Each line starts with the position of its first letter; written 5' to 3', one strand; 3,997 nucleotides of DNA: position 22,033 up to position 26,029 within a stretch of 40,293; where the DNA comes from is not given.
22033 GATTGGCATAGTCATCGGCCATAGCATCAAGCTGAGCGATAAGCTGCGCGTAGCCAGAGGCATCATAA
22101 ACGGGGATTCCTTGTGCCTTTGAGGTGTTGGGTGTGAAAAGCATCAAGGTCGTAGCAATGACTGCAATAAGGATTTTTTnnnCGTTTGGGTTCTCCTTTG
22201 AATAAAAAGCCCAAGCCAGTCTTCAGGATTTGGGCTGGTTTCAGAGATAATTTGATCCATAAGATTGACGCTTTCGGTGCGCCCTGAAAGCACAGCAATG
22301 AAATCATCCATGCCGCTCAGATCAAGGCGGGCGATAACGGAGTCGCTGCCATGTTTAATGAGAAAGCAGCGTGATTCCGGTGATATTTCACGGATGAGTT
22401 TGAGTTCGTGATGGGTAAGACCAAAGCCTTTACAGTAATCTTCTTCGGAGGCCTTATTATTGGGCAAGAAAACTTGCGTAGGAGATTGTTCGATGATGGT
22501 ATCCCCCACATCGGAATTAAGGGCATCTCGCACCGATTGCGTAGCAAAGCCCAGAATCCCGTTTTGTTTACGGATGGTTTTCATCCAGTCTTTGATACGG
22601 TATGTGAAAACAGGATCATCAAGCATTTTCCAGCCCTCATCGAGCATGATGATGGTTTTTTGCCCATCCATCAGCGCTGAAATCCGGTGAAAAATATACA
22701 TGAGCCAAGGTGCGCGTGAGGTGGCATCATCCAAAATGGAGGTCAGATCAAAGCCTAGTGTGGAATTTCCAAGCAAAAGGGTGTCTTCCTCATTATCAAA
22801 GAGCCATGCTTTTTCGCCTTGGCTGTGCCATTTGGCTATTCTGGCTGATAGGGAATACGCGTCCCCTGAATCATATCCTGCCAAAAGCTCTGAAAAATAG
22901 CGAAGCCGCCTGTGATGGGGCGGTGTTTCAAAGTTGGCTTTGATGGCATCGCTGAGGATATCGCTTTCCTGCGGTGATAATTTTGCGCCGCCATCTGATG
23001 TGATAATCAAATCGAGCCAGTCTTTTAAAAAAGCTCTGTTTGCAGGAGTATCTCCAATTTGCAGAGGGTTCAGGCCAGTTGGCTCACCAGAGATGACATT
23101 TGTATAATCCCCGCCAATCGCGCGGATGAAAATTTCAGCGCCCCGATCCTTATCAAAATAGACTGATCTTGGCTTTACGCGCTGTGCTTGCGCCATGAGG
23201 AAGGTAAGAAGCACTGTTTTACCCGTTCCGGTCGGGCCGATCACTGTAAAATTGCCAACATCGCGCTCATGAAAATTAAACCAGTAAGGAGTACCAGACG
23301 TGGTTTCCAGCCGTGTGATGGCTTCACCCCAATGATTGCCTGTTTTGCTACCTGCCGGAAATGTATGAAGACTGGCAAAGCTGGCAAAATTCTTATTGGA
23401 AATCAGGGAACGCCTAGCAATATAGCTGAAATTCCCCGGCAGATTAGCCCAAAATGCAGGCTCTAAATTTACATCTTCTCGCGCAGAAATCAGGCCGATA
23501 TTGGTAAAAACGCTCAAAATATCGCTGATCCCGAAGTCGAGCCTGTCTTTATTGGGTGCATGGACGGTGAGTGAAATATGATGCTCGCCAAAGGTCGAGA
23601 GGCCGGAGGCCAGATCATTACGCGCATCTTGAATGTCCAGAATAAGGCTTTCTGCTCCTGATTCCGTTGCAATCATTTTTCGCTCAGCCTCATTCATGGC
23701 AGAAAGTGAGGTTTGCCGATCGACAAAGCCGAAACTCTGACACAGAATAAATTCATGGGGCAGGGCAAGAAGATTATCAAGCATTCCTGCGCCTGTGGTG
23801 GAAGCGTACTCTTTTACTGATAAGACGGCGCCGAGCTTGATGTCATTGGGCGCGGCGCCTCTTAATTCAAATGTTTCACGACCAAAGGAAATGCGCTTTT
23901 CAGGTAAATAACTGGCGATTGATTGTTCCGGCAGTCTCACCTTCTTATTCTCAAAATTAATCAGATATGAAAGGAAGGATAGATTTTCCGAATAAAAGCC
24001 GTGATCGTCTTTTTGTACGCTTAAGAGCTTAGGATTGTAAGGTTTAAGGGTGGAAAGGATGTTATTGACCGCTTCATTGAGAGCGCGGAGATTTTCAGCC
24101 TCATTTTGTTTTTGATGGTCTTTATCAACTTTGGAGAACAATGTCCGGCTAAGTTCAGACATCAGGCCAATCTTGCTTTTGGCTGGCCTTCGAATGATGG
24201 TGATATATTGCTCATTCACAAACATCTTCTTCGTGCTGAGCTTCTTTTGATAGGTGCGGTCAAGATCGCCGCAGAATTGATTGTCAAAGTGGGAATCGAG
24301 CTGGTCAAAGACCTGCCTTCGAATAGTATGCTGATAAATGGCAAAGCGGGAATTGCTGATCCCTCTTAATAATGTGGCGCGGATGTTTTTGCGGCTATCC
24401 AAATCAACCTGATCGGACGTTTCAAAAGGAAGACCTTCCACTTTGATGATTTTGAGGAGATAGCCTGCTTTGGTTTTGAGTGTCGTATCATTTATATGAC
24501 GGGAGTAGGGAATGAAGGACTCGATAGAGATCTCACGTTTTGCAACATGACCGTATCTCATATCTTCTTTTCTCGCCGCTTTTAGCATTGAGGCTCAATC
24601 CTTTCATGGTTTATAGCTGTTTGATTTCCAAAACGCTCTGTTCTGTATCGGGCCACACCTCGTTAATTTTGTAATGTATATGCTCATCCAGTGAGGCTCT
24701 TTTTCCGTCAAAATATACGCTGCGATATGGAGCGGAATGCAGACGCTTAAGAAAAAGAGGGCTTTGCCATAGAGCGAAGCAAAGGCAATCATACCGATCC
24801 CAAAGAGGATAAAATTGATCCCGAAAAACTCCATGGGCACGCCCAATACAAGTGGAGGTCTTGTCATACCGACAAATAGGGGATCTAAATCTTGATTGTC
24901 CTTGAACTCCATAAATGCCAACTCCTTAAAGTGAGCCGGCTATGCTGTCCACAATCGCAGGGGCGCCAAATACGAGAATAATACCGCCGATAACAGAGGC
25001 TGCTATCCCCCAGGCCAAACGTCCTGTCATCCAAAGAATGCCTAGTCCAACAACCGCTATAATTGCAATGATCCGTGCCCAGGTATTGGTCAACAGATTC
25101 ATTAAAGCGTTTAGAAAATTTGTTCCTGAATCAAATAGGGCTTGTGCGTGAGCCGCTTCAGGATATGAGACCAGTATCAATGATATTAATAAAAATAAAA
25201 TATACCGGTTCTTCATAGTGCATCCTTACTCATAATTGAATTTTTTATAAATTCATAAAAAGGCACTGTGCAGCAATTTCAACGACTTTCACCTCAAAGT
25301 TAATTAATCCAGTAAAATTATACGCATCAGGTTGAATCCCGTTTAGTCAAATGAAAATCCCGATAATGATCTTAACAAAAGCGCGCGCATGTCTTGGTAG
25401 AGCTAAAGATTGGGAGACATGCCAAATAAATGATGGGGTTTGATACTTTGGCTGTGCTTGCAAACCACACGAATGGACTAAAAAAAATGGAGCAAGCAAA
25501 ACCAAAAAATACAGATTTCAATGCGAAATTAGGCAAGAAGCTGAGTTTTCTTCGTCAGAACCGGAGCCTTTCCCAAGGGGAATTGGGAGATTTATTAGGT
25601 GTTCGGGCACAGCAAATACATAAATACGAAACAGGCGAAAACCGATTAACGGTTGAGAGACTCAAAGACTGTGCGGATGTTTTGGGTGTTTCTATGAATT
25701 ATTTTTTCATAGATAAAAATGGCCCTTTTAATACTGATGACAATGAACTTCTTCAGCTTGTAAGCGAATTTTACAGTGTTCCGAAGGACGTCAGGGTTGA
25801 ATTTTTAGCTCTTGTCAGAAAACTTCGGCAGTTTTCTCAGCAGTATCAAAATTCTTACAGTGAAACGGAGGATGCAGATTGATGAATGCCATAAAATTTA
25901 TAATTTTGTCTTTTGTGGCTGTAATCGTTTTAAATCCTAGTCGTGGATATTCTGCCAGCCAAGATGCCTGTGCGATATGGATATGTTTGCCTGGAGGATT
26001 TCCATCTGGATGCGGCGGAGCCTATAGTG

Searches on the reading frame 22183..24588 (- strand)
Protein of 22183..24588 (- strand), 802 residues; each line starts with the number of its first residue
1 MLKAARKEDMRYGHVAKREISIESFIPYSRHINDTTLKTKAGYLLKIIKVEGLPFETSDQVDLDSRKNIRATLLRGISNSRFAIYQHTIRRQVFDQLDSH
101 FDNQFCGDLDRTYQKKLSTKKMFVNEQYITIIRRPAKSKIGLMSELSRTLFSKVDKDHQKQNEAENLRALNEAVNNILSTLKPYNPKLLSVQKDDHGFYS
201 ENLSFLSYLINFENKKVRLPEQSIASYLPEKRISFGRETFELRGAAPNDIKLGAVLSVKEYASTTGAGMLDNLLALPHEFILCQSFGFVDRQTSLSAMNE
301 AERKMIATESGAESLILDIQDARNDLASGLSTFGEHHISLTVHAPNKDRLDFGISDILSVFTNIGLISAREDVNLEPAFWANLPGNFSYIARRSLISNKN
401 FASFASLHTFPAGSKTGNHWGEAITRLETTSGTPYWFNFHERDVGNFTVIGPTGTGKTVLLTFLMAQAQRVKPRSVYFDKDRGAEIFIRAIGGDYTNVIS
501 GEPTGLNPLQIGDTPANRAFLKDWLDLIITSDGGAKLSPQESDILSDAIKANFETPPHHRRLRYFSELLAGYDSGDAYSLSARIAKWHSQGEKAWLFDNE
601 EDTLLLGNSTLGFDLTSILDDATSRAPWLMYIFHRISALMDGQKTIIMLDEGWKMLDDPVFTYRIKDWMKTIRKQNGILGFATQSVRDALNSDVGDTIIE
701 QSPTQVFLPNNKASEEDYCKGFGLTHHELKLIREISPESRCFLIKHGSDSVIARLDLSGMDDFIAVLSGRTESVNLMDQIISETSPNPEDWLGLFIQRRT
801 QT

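Call 82: search_protein_families(library=pfam, proteins=[window:22183-24588:-], max_evalue=0.00001)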
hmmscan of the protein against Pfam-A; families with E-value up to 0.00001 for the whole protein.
window:22183-24588:- (802 aa): 2 families
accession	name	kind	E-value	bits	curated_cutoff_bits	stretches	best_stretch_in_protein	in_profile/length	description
PF03135.19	CagE_TrbE_VirB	-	8.5e-44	150.4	21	1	188-392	2-204/204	CagE, TrbE, VirB family, component of type IV transporter system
PF19044.6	P-loop_TraG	-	1.5e-12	47.3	25.8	1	446-731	31-341/413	TraG P-loop domain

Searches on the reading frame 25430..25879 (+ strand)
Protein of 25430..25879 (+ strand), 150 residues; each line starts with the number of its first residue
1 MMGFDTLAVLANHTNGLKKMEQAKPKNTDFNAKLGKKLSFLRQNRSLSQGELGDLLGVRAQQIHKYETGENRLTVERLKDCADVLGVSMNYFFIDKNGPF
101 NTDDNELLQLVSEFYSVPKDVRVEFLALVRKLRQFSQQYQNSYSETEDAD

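Call 7: search_protein_families(library=pfam, proteins=[window:25430-25879:+], max_evalue=0.01)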
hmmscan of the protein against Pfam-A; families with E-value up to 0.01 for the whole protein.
window:25430-25879:+ (150 aa): 5 families
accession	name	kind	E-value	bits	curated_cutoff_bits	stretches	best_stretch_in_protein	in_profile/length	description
PF01381.28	HTH_3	-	9.7e-13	48.4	23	1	41-92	4-55/55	Helix-turn-helix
PF13560.12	HTH_31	-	1.2e-09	38.8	27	1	34-88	2-57/64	Helix-turn-helix domain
PF12844.13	HTH_19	-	6.8e-07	29.6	30.2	1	35-93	1-59/64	Helix-turn-helix domain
PF13443.12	HTH_26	-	0.0068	17.1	22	0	38-89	2-54/63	Cro/C1-type HTH DNA-binding domain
PF13744.12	HTH_37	-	0.0074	16.5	27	0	26-87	11-73/80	Helix-turn-helix domain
